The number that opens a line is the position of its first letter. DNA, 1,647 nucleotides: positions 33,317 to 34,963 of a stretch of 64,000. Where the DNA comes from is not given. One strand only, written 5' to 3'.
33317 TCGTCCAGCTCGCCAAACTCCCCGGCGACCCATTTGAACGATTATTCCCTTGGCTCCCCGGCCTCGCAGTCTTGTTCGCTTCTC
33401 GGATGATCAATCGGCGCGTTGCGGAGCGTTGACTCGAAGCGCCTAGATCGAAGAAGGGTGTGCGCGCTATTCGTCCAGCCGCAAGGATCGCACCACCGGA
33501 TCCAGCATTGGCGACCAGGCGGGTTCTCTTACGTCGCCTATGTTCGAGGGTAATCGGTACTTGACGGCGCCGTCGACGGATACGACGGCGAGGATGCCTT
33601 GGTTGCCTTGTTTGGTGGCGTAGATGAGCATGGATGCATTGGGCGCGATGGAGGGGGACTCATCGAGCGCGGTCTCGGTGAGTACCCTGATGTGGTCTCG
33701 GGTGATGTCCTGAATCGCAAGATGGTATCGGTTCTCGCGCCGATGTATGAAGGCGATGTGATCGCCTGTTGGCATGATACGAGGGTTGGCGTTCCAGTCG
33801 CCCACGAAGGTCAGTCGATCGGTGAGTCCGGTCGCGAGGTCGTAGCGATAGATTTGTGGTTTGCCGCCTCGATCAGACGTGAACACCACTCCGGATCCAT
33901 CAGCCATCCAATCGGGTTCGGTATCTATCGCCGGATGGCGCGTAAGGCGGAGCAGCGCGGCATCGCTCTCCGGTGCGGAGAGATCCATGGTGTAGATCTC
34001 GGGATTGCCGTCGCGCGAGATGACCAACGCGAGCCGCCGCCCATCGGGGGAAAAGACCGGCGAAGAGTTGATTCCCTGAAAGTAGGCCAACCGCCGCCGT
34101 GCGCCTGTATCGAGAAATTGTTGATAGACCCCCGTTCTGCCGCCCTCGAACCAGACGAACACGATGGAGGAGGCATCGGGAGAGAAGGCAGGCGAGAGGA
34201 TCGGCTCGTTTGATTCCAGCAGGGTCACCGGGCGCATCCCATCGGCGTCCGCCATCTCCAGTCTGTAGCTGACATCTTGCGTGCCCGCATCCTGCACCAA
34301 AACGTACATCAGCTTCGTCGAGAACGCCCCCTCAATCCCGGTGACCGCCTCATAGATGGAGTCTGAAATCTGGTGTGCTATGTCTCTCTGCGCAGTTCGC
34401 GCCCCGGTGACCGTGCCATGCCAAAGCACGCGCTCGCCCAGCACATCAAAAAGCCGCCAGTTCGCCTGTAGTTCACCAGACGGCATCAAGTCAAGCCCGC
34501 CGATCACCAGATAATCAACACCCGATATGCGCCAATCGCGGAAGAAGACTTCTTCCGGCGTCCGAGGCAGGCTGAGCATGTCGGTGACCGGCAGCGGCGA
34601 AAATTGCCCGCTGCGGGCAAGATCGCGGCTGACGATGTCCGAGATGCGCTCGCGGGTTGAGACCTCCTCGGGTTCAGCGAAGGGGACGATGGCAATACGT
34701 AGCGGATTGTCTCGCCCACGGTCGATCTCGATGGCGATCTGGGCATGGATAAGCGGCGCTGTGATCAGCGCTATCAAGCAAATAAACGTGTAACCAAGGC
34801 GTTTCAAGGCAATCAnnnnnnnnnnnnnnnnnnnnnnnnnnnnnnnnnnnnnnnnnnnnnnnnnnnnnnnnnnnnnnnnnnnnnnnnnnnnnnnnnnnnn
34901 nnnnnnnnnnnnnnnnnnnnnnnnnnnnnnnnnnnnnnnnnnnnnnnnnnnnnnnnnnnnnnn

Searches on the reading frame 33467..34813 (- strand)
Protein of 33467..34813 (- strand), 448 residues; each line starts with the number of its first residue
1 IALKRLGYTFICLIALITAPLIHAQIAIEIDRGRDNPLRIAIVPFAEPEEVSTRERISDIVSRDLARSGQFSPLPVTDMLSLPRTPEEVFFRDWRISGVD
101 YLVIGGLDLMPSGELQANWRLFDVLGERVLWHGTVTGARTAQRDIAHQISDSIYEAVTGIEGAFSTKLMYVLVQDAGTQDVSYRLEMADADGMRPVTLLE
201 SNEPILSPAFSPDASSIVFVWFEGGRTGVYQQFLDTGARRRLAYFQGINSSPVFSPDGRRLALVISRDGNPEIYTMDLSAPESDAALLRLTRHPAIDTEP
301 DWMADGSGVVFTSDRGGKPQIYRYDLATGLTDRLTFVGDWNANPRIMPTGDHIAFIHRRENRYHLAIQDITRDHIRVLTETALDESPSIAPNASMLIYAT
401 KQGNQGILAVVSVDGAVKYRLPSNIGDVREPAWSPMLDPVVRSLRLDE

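Call 67: search_protein_families(library=ncbifam, proteins=[window:33467-34813:-], max_evalue=1e-10)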
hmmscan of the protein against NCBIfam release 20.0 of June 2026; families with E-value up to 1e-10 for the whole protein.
window:33467-34813:- (448 aa): 3 families
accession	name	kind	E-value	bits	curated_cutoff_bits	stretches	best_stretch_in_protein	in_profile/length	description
TIGR02800.1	propeller_TolB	equivalog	3.8e-132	441.2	343.15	1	20-434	5-418/418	Tol-Pal system beta propeller repeat protein TolB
NF002183.0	PRK01029.1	equivalog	4.2e-32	111.7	405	1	134-435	115-424/429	Tol-Pal system protein TolB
NF003124.0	PRK04043.1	equivalog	4e-19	68.7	428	1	217-426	203-412/419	Tol-Pal system protein TolB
